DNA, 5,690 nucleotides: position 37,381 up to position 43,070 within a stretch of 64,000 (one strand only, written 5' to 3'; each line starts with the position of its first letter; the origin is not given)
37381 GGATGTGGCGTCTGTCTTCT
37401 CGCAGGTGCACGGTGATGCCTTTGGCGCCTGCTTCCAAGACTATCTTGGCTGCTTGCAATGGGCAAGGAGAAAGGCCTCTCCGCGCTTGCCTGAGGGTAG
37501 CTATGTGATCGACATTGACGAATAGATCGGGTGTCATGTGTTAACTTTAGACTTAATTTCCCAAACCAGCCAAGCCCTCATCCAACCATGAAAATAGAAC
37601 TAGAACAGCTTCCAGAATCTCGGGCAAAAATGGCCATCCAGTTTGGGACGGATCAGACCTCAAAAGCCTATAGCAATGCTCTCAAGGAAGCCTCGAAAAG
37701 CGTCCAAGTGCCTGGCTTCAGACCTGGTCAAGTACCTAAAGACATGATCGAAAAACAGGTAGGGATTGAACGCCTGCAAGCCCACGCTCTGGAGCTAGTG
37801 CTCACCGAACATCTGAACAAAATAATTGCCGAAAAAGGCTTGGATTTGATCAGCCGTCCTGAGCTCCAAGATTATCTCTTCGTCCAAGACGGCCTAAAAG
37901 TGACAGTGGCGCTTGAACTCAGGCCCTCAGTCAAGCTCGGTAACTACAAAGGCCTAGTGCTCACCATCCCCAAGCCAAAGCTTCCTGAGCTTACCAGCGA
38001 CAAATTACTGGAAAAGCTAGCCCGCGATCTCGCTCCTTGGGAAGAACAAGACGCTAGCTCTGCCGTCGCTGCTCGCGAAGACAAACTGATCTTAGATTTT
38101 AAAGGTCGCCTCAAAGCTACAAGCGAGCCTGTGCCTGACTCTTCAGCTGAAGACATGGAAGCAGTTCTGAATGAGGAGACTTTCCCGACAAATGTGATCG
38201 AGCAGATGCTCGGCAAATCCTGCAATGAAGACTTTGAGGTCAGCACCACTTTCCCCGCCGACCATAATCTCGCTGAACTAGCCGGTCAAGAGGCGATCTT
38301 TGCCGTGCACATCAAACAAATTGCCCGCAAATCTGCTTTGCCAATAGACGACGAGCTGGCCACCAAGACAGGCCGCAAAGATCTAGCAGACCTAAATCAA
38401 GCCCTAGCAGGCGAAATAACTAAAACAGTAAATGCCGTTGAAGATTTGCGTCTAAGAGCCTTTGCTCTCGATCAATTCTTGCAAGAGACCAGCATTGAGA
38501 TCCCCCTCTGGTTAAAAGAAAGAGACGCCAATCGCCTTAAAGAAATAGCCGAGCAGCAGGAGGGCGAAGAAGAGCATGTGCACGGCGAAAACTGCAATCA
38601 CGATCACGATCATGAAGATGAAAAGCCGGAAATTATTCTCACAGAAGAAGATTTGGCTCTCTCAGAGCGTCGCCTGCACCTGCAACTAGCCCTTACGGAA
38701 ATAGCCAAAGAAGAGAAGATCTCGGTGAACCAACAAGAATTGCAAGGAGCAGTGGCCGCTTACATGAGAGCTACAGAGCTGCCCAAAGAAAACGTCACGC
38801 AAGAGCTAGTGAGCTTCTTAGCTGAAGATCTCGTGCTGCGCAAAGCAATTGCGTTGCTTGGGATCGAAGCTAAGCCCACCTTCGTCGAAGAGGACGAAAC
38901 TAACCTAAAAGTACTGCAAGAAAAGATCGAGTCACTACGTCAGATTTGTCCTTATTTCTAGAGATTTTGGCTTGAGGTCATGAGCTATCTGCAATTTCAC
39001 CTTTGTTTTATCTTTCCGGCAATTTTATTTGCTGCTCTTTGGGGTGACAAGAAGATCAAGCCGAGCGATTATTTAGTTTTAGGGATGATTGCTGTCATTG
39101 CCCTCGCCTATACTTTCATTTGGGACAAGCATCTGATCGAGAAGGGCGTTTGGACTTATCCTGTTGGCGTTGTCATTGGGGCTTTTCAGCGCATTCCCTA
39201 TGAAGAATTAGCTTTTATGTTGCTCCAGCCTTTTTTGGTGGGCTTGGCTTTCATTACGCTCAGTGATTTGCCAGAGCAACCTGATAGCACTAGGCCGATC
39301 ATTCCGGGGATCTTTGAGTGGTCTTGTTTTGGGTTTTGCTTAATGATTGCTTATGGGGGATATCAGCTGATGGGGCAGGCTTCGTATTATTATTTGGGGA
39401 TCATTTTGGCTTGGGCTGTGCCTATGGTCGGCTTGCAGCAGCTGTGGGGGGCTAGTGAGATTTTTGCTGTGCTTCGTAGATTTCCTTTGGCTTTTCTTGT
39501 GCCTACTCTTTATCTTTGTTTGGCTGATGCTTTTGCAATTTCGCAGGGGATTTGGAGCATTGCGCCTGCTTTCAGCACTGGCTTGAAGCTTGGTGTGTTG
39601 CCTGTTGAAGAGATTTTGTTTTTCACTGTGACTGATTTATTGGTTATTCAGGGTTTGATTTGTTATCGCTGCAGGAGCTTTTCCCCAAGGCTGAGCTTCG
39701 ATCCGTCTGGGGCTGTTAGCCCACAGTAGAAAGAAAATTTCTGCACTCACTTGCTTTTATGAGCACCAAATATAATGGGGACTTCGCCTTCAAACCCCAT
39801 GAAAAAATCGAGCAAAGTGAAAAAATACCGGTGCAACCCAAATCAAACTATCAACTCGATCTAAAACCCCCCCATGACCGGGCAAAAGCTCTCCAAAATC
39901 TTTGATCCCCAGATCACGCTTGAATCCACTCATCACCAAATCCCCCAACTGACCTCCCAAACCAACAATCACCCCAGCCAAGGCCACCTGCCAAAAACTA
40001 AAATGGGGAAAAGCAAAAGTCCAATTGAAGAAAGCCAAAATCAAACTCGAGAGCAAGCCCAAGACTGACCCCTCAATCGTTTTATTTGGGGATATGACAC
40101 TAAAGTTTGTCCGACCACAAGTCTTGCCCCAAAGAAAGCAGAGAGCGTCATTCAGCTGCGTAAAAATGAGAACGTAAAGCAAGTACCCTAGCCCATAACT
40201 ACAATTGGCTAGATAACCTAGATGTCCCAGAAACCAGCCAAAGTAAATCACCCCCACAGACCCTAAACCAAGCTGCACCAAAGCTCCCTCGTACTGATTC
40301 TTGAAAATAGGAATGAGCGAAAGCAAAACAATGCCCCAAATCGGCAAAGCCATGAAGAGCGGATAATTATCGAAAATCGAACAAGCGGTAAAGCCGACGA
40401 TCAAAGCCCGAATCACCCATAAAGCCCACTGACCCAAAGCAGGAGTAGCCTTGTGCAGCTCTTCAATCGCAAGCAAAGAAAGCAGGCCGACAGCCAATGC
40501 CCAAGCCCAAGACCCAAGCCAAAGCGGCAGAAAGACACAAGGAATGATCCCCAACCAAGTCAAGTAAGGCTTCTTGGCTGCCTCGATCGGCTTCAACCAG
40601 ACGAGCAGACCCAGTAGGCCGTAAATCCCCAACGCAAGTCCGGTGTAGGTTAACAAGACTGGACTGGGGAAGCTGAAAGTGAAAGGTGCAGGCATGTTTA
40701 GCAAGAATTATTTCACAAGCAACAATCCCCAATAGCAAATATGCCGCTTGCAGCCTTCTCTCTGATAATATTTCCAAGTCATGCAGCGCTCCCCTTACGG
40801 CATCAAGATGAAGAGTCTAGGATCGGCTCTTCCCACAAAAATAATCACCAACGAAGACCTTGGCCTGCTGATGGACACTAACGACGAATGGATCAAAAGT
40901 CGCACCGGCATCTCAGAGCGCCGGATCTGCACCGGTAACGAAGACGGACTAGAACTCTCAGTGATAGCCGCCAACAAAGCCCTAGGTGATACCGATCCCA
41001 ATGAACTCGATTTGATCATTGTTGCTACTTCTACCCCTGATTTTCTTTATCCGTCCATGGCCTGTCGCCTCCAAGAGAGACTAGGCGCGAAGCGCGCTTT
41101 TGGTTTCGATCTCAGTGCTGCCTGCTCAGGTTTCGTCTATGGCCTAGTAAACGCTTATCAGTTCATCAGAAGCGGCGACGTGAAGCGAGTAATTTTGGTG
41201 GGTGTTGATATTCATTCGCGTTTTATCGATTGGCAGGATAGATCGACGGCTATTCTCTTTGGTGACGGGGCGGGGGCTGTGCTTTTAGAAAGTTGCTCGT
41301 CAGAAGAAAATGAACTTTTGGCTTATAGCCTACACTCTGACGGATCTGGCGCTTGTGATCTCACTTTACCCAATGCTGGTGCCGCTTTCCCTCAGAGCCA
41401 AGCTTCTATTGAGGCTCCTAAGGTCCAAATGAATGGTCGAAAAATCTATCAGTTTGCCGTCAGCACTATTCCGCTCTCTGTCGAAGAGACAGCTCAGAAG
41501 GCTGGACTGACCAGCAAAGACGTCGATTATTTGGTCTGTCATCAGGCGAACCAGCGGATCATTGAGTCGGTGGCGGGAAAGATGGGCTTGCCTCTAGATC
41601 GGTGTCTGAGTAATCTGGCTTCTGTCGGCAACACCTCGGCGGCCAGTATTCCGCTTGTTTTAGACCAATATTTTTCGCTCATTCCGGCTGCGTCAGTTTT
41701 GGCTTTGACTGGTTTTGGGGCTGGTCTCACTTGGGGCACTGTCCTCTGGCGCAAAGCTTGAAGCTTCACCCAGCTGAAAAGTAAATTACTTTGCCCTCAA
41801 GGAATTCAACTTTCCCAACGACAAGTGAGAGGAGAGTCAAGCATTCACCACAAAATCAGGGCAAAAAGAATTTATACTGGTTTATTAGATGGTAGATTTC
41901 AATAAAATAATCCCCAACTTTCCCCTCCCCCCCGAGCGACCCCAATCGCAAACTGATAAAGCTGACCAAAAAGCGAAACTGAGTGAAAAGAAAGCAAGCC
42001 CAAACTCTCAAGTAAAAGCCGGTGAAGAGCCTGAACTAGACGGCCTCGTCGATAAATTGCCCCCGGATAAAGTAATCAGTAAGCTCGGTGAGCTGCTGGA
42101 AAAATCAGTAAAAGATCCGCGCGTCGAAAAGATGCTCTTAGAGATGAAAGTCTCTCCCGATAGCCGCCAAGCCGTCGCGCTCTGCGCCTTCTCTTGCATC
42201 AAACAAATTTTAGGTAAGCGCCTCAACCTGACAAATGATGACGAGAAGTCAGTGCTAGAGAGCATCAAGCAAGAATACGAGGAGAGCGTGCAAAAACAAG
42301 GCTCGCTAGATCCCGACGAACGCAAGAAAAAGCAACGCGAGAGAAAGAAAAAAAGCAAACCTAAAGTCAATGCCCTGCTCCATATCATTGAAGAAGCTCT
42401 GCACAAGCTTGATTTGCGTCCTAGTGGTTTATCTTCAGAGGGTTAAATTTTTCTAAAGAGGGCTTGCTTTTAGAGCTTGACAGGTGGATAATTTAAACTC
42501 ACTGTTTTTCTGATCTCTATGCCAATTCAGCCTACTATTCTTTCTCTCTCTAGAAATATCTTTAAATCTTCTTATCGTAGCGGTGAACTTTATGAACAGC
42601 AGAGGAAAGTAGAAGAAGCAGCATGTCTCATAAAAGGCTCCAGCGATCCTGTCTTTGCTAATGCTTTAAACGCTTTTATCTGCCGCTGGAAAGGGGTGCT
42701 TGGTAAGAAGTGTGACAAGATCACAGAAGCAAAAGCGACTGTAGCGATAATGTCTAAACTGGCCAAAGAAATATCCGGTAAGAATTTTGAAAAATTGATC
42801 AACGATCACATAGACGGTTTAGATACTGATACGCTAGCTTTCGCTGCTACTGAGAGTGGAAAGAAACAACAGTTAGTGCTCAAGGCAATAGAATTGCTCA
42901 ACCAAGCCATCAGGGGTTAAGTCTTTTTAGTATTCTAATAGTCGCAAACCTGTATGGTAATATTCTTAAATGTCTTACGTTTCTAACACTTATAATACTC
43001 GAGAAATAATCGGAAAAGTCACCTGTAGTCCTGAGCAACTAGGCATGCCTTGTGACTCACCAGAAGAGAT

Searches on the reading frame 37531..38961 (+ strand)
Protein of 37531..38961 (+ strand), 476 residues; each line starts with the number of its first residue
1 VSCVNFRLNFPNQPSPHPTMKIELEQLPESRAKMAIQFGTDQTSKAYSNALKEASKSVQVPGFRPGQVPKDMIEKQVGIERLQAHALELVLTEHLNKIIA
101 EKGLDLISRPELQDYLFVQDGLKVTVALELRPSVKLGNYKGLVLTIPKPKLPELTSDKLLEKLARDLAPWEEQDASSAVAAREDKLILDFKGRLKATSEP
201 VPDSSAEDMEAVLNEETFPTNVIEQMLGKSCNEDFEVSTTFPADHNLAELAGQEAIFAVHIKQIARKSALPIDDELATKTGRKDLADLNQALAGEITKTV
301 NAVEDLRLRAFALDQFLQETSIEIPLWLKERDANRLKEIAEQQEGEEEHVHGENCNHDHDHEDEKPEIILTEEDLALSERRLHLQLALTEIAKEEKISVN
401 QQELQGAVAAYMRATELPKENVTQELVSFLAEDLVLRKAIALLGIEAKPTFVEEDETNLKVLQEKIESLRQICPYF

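Call 15: search_protein_families(library=pfam, max_evalue=0.01, proteins=[window:37531-38961:+])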
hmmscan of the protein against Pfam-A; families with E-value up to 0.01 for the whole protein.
window:37531-38961:+ (476 aa): 3 families
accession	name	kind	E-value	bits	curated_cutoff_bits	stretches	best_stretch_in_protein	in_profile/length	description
PF05697.18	Trigger_N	-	2e-31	109.7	22.2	1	20-160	1-138/144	Bacterial trigger factor protein (TF)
PF05698.19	Trigger_C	-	5.8e-08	33.4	22.7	1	285-443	2-160/162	Bacterial trigger factor protein (TF) C-terminus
PF00254.34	FKBP_C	-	0.0064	17.2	21.1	0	180-261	5-93/94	FKBP-type peptidyl-prolyl cis-trans isomerase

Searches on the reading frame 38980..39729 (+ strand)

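Call 15: search_protein_families(library=pfam, max_evalue=0.01, proteins=[window:38980-39729:+])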
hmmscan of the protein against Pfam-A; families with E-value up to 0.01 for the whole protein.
window:38980-39729:+ (249 aa): 2 families
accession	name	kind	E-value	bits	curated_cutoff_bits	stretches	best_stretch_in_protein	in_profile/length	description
PF18916.5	Lycopene_cyc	-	5.9e-05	24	27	0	159-221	22-84/92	Lycopene cyclase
PF04750.19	Far-17a_AIG1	-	0.0082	16.1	24.5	1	10-82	123-194/206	FAR-17a/AIG1-like protein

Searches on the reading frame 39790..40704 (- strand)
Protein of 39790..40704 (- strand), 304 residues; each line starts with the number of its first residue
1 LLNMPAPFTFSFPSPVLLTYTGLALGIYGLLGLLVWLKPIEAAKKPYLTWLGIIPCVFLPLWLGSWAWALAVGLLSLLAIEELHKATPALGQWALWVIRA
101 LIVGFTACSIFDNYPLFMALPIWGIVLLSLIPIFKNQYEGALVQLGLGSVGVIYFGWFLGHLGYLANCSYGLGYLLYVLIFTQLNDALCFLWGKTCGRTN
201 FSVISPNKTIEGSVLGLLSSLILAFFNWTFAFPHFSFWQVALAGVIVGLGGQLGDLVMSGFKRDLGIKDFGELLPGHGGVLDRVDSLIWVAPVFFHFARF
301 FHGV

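Call 15: search_protein_families(library=pfam, max_evalue=0.01, proteins=[window:39790-40704:-])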
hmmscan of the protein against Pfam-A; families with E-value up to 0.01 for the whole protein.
window:39790-40704:- (304 aa): 1 family
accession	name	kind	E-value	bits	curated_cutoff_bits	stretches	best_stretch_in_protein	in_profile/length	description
PF01148.25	CTP_transf_1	-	1.1e-54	186.4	24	1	47-301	4-264/264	Cytidylyltransferase family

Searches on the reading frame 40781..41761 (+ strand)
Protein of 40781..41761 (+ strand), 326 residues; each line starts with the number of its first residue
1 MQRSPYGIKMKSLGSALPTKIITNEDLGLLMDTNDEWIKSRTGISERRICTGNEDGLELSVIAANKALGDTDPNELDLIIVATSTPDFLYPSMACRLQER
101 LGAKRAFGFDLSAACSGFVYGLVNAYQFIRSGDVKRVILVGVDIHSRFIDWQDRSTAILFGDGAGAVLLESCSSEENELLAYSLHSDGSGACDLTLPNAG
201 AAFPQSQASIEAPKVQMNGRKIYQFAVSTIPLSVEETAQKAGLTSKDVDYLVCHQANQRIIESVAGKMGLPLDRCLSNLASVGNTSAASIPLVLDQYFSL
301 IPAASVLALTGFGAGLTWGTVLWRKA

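Call 10: search_protein_families(library=pfam, max_evalue=0.01, proteins=[window:40781-41761:+])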
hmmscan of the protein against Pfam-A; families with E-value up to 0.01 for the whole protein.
window:40781-41761:+ (326 aa): 2 families
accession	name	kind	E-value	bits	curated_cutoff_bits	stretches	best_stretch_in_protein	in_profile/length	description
PF08545.16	ACP_syn_III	-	1.5e-30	105.3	24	1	109-188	1-80/80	3-Oxoacyl-[acyl-carrier-protein (ACP)] synthase III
PF08541.16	ACP_syn_III_C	-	6.3e-28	97.2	26.6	1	239-324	2-89/90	3-Oxoacyl-[acyl-carrier-protein (ACP)] synthase III C terminal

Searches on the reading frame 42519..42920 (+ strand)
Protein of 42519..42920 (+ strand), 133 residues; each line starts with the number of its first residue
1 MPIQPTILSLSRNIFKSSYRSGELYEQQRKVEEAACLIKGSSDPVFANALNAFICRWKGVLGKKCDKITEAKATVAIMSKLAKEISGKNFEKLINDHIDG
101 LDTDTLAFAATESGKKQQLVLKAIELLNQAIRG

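Call 9: search_protein_families(library=pfam, max_evalue=0.01, proteins=[window:42519-42920:+])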
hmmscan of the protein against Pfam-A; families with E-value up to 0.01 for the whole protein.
window:42519-42920:+ (133 aa): 0 families

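Call 23: find_homologous_proteins(query=window:42519-42920:+, max_evalue=1)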
Query window:42519-42920:+ (133 aa): 1 proteins with E <= 1 among 22 candidates.
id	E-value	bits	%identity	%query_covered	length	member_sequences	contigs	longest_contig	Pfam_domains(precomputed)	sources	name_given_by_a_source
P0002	2.8e-79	281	100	100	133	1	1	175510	-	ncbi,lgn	-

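Call 51: search_protein_families(library=ncbifam, max_evalue=0.01, proteins=[window:42519-42920:+])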
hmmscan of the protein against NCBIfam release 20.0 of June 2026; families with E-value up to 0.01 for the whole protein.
window:42519-42920:+ (133 aa): 0 families

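Call 71: search_protein_families(library=phrogs, max_evalue=0.01, proteins=[window:42519-42920:+])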
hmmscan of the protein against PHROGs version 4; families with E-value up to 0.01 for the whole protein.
window:42519-42920:+ (133 aa): 0 families

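Call 78: predict_structure(protein=window:42519-42920:+)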
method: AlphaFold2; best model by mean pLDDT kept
length: 133 residues; sequences in the alignment: 1
mean_pLDDT: 42.0   pTM: 0.25
mean pLDDT of the five models: 42.0, 41.1, 40.5, 40.3, 38.6
residues with pLDDT >= 90: 0; 70-90: 0; 50-70: 8; < 50: 125
segments of 3 or more residues with pLDDT < 50: 1-25, 34-49, 54-121, 126-133
pLDDT, mean of each block of 10 residues (from residue 1): 34 38 48 45 46 43 37 43 42 44 35 42 48 40
secondary structure, 60 per line:
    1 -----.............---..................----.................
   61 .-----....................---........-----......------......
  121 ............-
elements in order: H6-18 H22-39 H44-61 H67-86 H90-97 H103-108 H115-132
